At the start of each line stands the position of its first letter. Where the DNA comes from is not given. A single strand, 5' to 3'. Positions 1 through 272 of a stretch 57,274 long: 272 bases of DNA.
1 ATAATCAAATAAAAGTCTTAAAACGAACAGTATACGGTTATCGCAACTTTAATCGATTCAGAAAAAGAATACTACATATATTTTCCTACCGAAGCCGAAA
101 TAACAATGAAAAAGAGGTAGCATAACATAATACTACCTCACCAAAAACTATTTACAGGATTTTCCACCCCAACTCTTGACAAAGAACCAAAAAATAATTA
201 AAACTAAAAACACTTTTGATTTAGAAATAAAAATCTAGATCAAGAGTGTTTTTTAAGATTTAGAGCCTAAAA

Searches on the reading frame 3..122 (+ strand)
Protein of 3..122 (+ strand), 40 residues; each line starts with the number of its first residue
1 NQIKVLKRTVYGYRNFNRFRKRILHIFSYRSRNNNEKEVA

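Call 67: search_protein_families(library=pfam, proteins=[window:3-122:+], max_evalue=1)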
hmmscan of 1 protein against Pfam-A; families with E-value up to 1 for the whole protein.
seq(40 aa): 1 family
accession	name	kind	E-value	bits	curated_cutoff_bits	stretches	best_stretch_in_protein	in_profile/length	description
PF01610.23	DDE_Tnp_ISL3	-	8.5e-05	22.9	23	1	1-23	218-240/240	Transposase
